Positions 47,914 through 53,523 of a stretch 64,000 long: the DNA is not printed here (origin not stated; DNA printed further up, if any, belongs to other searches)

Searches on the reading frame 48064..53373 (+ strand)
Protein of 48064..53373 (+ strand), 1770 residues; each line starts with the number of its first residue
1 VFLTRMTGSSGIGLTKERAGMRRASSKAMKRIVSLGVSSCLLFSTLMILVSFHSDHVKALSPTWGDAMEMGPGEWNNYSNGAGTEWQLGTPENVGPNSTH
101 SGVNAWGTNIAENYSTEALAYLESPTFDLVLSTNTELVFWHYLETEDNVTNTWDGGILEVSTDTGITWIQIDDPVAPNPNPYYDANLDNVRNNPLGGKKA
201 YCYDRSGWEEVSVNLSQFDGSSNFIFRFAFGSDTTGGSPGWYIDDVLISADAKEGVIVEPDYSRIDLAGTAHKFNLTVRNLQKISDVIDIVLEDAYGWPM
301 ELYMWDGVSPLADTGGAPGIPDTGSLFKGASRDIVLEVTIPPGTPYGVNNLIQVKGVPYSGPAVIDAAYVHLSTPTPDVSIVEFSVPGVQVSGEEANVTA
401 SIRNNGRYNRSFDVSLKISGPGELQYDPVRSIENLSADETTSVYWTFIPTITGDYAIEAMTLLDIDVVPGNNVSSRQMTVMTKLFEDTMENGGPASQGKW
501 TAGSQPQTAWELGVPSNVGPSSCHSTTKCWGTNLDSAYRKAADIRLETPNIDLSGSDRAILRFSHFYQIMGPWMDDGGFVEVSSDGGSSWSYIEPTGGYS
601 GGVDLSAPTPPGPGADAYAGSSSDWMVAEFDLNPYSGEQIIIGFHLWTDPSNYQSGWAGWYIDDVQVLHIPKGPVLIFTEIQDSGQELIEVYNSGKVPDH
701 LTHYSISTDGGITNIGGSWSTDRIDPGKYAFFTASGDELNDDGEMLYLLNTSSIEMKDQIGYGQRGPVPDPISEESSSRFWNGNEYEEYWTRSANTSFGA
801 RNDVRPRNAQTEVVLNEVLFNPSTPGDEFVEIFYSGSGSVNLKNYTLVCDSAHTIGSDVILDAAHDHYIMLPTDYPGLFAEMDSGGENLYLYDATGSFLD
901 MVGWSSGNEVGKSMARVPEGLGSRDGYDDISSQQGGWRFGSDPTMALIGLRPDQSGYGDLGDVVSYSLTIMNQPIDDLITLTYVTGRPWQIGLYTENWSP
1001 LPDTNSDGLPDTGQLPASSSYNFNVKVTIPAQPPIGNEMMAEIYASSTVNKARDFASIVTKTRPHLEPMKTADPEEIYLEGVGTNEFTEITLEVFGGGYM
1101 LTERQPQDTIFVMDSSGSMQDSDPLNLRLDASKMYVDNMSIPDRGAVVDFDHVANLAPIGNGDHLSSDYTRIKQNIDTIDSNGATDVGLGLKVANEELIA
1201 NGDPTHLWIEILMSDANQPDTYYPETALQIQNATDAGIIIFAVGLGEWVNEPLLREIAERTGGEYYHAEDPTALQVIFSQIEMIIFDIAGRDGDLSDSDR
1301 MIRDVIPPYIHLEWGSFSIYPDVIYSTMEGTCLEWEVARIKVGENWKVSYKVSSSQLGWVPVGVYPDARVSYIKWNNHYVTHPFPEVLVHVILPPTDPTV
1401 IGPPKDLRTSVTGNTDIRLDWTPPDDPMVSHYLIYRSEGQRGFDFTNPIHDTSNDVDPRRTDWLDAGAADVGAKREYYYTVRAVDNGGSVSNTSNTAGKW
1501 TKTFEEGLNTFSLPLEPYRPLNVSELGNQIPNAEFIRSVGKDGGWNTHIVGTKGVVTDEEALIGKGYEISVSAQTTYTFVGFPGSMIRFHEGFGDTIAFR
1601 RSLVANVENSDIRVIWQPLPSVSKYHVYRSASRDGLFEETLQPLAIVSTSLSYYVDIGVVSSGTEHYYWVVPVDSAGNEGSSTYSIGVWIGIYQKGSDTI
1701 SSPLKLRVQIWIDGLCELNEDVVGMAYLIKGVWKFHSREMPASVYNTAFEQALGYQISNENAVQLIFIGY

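Call 75: search_protein_families(library=pfam, proteins=[window:48064-53373:+], max_evalue=0.0001)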
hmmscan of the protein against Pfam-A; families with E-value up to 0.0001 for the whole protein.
window:48064-53373:+ (1770 aa): 7 families
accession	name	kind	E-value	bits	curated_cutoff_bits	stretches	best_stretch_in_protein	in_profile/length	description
PF00932.25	LTD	-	8.1e-16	58.8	34.3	1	808-905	3-108/109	Lamin Tail Domain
PF20773.4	InhA-like_MAM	-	2.1e-13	50.7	26.9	1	545-667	52-162/191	Immune inhibitor A-like, MAM domain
PF21471.3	Reelin_subrepeat-B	-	2.2e-10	40.8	27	1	126-249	29-127/127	Reelin subrepeat B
PF00092.34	VWA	-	6.4e-10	40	23.8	1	1109-1279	2-173/174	von Willebrand factor type A domain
PF13519.12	VWA_2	-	4.6e-06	27.6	27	1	1109-1199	1-90/107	von Willebrand factor type A domain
PF13768.12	VWA_3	-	4.9e-06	27.1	27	1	1110-1266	4-154/155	von Willebrand factor type A domain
PF07705.17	CARDB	-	1.2e-05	25.8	22.7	1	376-460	1-82/101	CARDB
